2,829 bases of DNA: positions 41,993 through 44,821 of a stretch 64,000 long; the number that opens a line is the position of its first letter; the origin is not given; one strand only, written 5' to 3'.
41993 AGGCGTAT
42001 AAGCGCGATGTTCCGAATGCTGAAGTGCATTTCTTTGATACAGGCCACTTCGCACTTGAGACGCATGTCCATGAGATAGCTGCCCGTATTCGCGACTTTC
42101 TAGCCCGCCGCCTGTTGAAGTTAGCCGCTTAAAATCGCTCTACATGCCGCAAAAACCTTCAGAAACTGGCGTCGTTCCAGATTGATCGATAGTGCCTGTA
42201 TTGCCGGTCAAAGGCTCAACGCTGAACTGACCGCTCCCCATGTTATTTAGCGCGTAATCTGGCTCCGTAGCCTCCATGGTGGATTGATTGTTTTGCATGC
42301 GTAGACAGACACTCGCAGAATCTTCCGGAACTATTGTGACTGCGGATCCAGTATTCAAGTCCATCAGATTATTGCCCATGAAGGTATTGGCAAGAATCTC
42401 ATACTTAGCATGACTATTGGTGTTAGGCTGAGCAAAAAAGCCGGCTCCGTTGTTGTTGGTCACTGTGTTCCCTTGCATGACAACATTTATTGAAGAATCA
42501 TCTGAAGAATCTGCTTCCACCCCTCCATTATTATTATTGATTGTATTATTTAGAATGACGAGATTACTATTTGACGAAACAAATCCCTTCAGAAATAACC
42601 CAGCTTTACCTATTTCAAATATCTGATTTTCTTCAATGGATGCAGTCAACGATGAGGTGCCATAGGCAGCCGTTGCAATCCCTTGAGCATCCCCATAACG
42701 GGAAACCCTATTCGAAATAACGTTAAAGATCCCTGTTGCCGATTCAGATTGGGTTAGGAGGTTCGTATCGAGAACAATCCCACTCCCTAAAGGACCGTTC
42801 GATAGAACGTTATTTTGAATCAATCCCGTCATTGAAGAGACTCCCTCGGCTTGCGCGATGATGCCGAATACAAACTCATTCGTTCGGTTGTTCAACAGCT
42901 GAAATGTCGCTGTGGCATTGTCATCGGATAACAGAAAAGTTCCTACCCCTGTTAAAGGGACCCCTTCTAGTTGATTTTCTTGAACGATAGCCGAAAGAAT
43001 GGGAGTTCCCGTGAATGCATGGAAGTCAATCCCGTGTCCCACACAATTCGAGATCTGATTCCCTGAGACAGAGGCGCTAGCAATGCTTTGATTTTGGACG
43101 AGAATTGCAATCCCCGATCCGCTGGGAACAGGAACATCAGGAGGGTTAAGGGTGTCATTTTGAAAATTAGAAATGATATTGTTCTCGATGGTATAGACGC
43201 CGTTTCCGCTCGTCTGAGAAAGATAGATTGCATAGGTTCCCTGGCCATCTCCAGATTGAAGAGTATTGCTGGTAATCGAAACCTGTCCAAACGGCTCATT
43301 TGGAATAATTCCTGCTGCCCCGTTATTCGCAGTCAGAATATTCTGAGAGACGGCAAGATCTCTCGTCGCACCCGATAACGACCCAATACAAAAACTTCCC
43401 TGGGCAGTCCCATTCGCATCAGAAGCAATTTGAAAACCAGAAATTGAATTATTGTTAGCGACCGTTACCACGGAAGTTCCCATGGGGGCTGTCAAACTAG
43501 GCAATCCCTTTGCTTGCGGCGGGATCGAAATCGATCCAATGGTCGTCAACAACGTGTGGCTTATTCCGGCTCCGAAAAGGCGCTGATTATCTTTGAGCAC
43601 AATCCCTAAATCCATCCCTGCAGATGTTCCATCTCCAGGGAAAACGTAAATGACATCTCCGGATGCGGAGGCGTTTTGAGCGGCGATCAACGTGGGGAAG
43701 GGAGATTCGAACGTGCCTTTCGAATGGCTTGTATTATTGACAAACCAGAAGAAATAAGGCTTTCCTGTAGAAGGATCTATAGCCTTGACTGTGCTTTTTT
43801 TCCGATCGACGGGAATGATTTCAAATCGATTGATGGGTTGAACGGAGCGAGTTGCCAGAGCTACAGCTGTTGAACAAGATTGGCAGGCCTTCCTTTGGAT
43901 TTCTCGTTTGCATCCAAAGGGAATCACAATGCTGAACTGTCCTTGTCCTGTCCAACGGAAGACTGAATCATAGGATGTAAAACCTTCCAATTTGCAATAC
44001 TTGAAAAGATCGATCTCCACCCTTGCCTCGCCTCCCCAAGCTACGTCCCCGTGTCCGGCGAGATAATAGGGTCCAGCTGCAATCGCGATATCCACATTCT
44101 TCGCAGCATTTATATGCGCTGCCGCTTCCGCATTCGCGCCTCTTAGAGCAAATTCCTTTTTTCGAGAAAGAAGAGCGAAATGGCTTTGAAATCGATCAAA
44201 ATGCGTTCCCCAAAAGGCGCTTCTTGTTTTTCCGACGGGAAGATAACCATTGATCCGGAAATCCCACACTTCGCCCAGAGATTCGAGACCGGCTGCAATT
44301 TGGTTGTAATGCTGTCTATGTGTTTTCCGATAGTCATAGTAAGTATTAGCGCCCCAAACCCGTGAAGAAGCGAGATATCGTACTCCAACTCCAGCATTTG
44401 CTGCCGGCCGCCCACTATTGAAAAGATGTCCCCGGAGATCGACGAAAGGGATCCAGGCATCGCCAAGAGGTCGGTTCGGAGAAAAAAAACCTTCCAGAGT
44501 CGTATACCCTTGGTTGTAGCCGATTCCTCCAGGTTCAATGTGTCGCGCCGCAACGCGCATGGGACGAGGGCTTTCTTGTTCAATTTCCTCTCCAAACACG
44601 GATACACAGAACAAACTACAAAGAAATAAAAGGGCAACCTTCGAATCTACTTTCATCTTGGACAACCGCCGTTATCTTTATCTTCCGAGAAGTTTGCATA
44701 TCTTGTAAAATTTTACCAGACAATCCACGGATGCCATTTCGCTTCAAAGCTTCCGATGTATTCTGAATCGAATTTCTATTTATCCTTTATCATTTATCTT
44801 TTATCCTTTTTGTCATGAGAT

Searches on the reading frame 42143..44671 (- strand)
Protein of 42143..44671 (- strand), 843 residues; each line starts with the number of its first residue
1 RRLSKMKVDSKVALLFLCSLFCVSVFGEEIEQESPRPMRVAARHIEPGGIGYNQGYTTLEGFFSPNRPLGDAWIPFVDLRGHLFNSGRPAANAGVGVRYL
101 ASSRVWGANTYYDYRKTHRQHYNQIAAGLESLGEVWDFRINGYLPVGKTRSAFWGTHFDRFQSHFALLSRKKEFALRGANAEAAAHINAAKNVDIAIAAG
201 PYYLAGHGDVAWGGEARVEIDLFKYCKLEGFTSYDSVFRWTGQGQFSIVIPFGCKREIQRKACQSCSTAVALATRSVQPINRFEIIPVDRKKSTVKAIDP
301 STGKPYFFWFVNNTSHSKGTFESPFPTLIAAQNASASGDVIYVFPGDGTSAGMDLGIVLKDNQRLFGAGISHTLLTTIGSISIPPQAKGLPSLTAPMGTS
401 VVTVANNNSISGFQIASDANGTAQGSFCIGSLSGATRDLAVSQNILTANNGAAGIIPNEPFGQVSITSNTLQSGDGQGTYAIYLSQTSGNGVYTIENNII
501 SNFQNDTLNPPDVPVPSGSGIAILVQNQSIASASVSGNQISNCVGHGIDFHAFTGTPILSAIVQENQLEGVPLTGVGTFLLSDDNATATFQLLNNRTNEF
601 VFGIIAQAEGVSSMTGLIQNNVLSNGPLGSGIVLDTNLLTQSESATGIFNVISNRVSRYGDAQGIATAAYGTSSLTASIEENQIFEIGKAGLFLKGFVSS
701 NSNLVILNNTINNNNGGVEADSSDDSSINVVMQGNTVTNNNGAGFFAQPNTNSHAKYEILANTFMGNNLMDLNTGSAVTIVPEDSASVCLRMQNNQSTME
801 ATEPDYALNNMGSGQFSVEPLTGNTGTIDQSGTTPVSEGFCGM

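Call 24: search_protein_families(library=pfam, proteins=[window:42143-44671:-], max_evalue=0.001)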
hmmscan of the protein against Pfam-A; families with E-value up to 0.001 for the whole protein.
window:42143-44671:- (843 aa): 2 families
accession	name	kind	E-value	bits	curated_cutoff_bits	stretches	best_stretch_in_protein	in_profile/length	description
PF13229.12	Beta_helix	-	2.2e-09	37.6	25.9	1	611-762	33-156/158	Right handed beta helix region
PF11924.14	IAT_beta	-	3.8e-09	37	22.3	1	85-150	88-151/279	Inverse autotransporter, beta-domain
